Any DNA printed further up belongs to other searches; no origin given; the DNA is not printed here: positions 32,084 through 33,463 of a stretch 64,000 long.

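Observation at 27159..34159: Phosphorelay-controlled cAMP module: six-GAF hybrid kinase coupled to a REC-adenylate cyclase, divergent from a cNMP-binding protein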

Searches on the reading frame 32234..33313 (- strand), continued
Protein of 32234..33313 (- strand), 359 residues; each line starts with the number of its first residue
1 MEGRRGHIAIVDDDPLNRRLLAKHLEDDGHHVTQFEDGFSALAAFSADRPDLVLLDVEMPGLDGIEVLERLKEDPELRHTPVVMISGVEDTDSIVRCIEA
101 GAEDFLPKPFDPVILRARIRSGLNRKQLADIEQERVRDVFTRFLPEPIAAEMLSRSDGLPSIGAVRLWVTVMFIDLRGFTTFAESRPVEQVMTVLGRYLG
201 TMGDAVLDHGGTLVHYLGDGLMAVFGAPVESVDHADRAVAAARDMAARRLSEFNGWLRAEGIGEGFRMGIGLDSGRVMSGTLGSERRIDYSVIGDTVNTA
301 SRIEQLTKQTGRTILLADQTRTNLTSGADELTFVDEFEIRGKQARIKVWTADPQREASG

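Call 15: find_related_loci(query=window:32234-33313:-, collection=genome_contigs, flank=10000)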
Query window:32234-33313:- (359 aa) in genome_contigs; peptide patterns used: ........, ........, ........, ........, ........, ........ (x = any residue, [..] = any of these).
599 stretches matched a pattern (row limit reached: there are more); 525 encode a relative of the query (tblastn E <= 1e-3); the best 80 are kept; 80 distinct loci.
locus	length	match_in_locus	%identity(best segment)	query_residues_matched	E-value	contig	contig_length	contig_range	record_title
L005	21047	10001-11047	80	8-357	0e+0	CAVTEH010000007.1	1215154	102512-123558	MAG: uncultured Actinomycetota bacterium isolate MFD00962.bin.3.339 genome assembly, contig: contig_33530, whole genome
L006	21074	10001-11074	76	1-358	0e+0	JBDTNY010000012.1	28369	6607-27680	MAG: Actinomycetota bacterium isolate cluster3_bin.161 NODE_5098_length_28369_cov_8.607438, whole genome shotgun sequenc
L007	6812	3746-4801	77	1-352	0e+0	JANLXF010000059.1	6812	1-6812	MAG: Actinomycetes bacterium isolate OTE_20_metabat_100 OTE_20_k141_2093903, whole genome shotgun sequence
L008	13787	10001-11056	80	1-352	0e+0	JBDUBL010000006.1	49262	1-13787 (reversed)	MAG: Actinomycetota bacterium isolate cluster4_bin.22 NODE_640_length_49262_cov_10.300953, whole genome shotgun sequence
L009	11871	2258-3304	77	6-354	0e+0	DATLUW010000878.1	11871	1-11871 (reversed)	MAG TPA_asm: Actinomycetota bacterium isolate SMAG_U13176 k141_984468, whole genome shotgun sequence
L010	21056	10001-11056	80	1-352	0e+0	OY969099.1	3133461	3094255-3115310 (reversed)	MAG: uncultured Actinomycetes bacterium isolate MFD01721.bin.1.13 genome assembly, chromosome: 1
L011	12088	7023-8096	73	1-358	0e+0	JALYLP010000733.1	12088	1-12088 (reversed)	MAG: Actinomycetota bacterium isolate AFD bin42 SD1484-86_k127_1395201, whole genome shotgun sequence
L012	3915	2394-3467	73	1-358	0e+0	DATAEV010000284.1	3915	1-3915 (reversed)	MAG TPA_asm: Actinomycetota bacterium isolate SMAG_U6786 k141_3936531, whole genome shotgun sequence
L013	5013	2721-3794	77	1-358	0e+0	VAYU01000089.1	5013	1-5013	MAG: Actinobacteria bacterium isolate AC_66 14_1009_16_30cm_scaffold_55871, whole genome shotgun sequence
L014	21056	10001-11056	73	1-352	1e-176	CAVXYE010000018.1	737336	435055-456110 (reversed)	MAG: uncultured Actinomycetes bacterium isolate MFD09126.bin.1.74 genome assembly, contig: contig_5774, whole genome sho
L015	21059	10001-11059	75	1-353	2e-171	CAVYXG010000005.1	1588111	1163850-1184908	MAG: uncultured Actinomycetes bacterium isolate MFD04944.bin.1.326 genome assembly, contig: contig_40964, whole genome s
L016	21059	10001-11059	63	3-356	1e-142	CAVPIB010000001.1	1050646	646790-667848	MAG: uncultured Actinomycetes bacterium isolate MFD09964.bin.1.67 genome assembly, contig: contig_2264, whole genome sho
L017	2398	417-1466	57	6-355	1e-130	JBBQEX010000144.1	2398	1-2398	MAG: Haliangiales bacterium isolate Co_metawrap_1071 Cmw_1071_k141_24584911_length_2398_cov_7.0000, whole genome shotgun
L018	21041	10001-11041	55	6-350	5e-124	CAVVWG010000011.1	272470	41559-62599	MAG: uncultured Thermoleophilia bacterium isolate MFD08462.bin.2.40 genome assembly, contig: contig_3196, whole genome s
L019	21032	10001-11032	58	6-349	4e-119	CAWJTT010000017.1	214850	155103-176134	MAG: uncultured Actinomycetes bacterium isolate MFD09126.bin.2.24 genome assembly, contig: contig_20243, whole genome sh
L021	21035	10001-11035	58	6-350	8e-129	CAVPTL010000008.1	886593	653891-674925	MAG: uncultured Actinomycetes bacterium isolate MFD09368.bin.1.228 genome assembly, contig: contig_27210, whole genome s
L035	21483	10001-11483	41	6-326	2e-67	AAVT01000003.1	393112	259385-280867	Marine gamma proteobacterium HTCC2143 1100111000173, whole genome shotgun sequence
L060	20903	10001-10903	39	4-304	6e-58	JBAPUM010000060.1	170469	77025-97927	MAG: Xanthobacteraceae bacterium isolate MFD00673_ilm_asm_bin4 k127_400860, whole genome shotgun sequence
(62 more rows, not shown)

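Call 25: search_solved_structures(query=window:32234-33313:-, max_evalue=0.00001, show_alignments=4)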
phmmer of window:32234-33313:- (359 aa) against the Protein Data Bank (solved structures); distinct sequences matched with E-value up to 0.00001: 320 (the best 60 are shown).
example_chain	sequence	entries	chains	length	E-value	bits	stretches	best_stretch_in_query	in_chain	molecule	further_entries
9g85_A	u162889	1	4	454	4.5e-37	131.4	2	7-143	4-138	Response regulator PleD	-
2wb4_A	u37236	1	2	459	4.7e-37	131.3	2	7-143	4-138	DIGUANYLATE CYCLASE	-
9g86_A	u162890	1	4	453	4.7e-37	131.3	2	7-143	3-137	Response regulator PleD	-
1w25_A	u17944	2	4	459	5e-37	131.3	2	7-143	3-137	STALKED-CELL DIFFERENTIATION CONTROLLING PROTEIN | RESPONSE REGULATOR PLED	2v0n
6fht_A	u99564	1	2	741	1.6e-33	119.7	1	133-319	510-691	Bacteriophytochrome,Adenylate cyclase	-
2w01_A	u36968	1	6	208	1.6e-29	106.5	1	160-320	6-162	ADENYLATE CYCLASE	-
9xzo_A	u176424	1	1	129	1.1e-25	94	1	7-123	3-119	De novo protein M1X0B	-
5x4t_A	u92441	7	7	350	2.2e-24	89.7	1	161-354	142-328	Photoactivated adenylyl cyclase | Family 3 adenylate cyclase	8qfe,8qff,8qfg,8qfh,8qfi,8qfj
9f1z_A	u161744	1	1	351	2.2e-24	89.7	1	161-354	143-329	Family 3 adenylate cyclase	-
5x4u_A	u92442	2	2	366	2.4e-24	89.5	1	161-354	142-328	Photoactivated adenylyl cyclase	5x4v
4yus_A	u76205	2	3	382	2.7e-24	89.4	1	161-354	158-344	Family 3 adenylate cyclase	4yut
9f1w_A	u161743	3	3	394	3e-24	89.2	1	161-354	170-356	Family 3 adenylate cyclase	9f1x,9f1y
3r5g_A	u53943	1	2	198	1.5e-21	80.4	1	166-320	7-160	CyaB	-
3gt7_A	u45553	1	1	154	9.3e-21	77.7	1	3-124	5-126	Sensor protein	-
1wc0_A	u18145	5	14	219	8.7e-20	74.5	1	168-310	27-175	ADENYLATE CYCLASE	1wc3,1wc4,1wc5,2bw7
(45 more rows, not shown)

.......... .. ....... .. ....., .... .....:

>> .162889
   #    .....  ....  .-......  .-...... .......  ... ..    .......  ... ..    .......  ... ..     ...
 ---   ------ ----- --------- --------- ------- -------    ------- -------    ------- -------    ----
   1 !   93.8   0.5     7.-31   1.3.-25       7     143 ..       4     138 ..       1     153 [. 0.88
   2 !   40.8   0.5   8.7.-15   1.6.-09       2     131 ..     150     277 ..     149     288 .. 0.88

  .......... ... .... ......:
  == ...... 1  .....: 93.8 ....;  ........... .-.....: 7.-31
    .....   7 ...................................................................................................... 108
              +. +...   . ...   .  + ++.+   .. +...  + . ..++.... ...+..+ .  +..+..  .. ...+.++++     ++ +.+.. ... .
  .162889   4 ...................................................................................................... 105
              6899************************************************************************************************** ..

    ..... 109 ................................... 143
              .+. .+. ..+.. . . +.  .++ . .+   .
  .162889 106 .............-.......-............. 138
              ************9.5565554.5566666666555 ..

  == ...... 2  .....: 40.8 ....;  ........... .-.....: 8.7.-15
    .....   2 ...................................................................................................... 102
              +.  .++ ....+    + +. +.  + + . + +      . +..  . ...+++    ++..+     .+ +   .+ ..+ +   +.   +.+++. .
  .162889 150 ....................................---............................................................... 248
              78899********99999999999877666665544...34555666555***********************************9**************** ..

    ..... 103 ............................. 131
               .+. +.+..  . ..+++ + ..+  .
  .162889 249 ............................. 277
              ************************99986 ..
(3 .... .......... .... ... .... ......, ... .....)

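Call 29: find_encoding_contigs(protein=P0001, flank=10000, max_places=2)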
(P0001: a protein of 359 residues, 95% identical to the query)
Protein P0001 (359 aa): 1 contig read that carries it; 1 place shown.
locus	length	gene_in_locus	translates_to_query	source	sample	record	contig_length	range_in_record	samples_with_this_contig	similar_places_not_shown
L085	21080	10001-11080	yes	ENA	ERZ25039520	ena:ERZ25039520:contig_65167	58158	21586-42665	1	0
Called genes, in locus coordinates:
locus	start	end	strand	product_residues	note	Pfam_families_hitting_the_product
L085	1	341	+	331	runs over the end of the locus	PF00578:AhpC-TSA (weak), PF17991:Thioredoxin_10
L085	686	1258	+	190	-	PF20128:DUF6518 (weak)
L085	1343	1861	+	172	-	PF00903:Glyoxalase, PF22677:Ble-like_N (weak)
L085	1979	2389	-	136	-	PF00903:Glyoxalase, PF06983:3-dmu-9_3-mt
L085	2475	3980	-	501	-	PF00881:Nitroreductase (faint)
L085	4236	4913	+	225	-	PF14329:DUF4386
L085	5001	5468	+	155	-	PF04075:F420H2_quin_red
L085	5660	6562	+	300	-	PF03976:PPK2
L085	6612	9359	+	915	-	PF00690:Cation_ATPase_N, PF00122:E1-E2_ATPase, PF13246:Cation_ATPase, PF00702:Hydrolase, PF08282:Hydrolase_3 (faint), PF00689:Cation_ATPase_C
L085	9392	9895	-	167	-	PF00027:cNMP_binding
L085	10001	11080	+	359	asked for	PF00072:Response_reg, PF00211:Guanylate_cyc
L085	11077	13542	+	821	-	PF01590:GAF, PF13185:GAF_2, PF01590:GAF, PF13185:GAF_2, PF13492:GAF_3, PF01590:GAF, PF13185:GAF_2, PF13185:GAF_2, +5 more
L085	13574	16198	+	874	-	PF01590:GAF, PF13185:GAF_2, PF13492:GAF_3, PF00512:HisKA, PF02518:HATPase_c, PF00072:Response_reg, PF01627:Hpt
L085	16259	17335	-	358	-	PF13860:FlgD_ig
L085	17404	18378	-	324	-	PF08240:ADH_N, PF00107:ADH_zinc_N, PF13602:ADH_zinc_N_2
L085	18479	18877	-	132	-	PF00903:Glyoxalase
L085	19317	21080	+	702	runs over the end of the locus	PF00916:Sulfate_transp, PF01740:STAS, PF13466:STAS_2 (weak)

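Call 45: search_protein_families(library=pfam, proteins=[L021:9594-9983:+, L021:9929-11056:+, L021:11029-11874:+, L021:12010-14874:+], max_evalue=0.001)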
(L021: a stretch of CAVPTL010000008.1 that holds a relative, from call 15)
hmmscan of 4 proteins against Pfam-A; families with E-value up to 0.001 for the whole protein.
L021:9594-9983:+ (129 aa): 1 family
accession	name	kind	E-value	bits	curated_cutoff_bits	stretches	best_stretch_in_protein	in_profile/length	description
PF01627.28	Hpt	-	1e-14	54.9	24.6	1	38-117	3-82/84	Hpt domain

L021:9929-11056:+ (375 aa): 2 families
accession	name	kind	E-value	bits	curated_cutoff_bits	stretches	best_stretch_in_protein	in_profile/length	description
PF00072.30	Response_reg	-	9.4e-30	103.5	30.2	1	27-138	1-110/111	Response regulator receiver domain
PF00211.25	Guanylate_cyc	-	9.3e-24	84.5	21.9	1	189-366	10-178/183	Adenylate and Guanylate cyclase catalytic domain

L021:11029-11874:+ (281 aa): 1 family
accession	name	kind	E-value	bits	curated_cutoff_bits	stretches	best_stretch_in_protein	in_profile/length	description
PF00497.25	SBP_bac_3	-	1.6e-13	51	26.4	1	90-176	18-98/132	Bacterial extracellular solute-binding proteins, family 3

L021:12010-14874:+ (954 aa): 8 families
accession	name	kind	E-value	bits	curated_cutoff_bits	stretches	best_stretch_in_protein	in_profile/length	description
PF00072.30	Response_reg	-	1.6e-27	96.3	30.2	1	832-944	1-110/111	Response regulator receiver domain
PF02518.31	HATPase_c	-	5.6e-27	94.8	26.4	1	683-798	1-107/111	Histidine kinase-, DNA gyrase B-, and HSP90-like ATPase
PF00512.31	HisKA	-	3.8e-20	72.1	26.9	1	571-636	1-66/66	His Kinase A (phospho-acceptor) domain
PF13185.12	GAF_2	-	1.5e-19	71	28.6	1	412-550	2-136/136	GAF domain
PF00672.30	HAMP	-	9.2e-15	55.2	25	1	324-375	2-53/53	HAMP domain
PF01590.32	GAF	-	3.6e-14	53.9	22.4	1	413-549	1-133/133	GAF domain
PF02743.24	dCache_1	-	3.1e-11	43.7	45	1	48-287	3-238/240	Cache domain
PF13492.12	GAF_3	-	6.2e-10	40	27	1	413-551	1-129/129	GAF domain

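Call 57: find_encoding_contigs(protein=P0004, flank=10000, max_places=1)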
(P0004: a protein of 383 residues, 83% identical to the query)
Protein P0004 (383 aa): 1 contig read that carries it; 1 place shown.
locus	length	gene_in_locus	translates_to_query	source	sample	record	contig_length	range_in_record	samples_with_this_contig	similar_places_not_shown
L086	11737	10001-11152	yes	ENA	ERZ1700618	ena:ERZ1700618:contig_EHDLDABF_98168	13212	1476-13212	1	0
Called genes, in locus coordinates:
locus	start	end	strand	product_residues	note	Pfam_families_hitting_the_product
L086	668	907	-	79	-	-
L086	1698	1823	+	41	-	-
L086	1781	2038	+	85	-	-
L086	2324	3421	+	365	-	PF26514:DUF8173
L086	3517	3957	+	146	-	PF10604:Polyketide_cyc2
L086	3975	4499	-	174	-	-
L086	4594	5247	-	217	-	PF05887:Trypan_PARP (weak)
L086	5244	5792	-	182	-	PF00069:Pkinase, PF07714:PK_Tyr_Ser-Thr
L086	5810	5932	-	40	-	-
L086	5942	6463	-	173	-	PF11797:WxLIP_HBD (faint)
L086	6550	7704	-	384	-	PF19077:Big_13 (faint), PF13750:Big_3_3 (faint), PF17957:Big_7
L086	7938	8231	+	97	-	-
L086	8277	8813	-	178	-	-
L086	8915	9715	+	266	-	-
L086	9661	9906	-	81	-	-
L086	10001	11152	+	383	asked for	PF00072:Response_reg, PF00211:Guanylate_cyc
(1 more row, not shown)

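Call 58: find_encoding_contigs(protein=P0005, flank=10000, max_places=1)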
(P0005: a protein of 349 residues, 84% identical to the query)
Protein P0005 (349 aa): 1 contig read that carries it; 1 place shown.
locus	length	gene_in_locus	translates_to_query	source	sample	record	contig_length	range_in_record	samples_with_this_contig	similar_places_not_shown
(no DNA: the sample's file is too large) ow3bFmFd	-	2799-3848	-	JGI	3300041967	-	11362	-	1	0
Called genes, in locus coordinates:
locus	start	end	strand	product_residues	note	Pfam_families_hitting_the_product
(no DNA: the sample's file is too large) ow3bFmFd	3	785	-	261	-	?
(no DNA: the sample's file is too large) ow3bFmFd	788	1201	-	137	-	-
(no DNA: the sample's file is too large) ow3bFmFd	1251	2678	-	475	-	PF00881:Nitroreductase (faint)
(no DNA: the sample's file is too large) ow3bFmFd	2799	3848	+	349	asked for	PF00072:Response_reg, PF00211:Guanylate_cyc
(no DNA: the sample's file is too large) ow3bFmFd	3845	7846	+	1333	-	PF01590:GAF, PF13185:GAF_2, PF01590:GAF, PF13185:GAF_2, PF01590:GAF, PF13185:GAF_2, PF01590:GAF, PF13185:GAF_2, +6 more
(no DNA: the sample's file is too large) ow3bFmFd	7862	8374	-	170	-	PF04978:MST, PF12867:DinB_2 (weak)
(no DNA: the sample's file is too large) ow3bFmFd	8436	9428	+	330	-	PF00579:tRNA-synt_1b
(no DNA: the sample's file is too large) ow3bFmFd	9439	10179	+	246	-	PF08241:Methyltransf_11 (weak), PF13649:Methyltransf_25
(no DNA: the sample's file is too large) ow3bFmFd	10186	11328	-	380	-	PF09335:VTT_dom, PF01569:PAP2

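Call 59: find_encoding_contigs(protein=P0002, flank=10000, max_places=1)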
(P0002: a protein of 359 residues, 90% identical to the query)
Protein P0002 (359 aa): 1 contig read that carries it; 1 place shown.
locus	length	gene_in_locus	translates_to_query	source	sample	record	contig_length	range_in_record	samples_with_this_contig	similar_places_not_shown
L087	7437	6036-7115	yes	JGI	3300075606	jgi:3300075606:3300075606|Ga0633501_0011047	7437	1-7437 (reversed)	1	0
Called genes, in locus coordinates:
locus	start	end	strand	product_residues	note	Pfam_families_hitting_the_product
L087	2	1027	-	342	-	?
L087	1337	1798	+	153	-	PF19850:DUF6325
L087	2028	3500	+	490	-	PF10009:DUF2252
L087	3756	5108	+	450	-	-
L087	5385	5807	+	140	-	PF03781:FGE-sulfatase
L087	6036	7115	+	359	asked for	PF00072:Response_reg, PF00211:Guanylate_cyc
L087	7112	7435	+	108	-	?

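Call 60: predict_structure(alignment_id=A3)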
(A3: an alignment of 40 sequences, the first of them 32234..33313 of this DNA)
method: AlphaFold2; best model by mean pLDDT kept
length: 359 residues; sequences in the alignment: 40
mean_pLDDT: 59.4   pTM: 0.47
mean pLDDT of the five models: 59.4, 58.0, 54.5, 53.8, 53.7
residues with pLDDT >= 90: 50; 70-90: 76; 50-70: 84; < 50: 149
segments of 3 or more residues with pLDDT < 50: 1-4, 134-144, 158-177, 202-242, 269-307, 311-313, 315-328, 338-344, 353-359
pLDDT, mean of each block of 10 residues (from residue 1): 70 93 90 93 91 91 90 87 84 75 78 72 62 47 53 53 33 45 69 61 37 26 34 46 54 73 58 30 25 34 49 45 41 54 49 44
secondary structure, 60 per line:
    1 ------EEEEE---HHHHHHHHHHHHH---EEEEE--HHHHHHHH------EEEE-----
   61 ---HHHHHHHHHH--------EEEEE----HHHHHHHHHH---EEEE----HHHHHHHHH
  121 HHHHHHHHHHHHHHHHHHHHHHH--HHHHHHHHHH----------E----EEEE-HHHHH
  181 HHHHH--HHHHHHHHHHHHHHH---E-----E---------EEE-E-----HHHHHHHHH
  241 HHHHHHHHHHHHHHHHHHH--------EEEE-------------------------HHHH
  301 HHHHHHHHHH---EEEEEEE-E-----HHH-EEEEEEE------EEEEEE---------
elements in order: E7-11 H15-27 E31-35 H38-45 E52-55 H64-73 E82-86 H91-100 E104-107 H112-143 H146-155 E171-174 H176-185 H188-202 E222-224 H232-259 E268-271 H297-310 E314-320 E332-338 E345-350
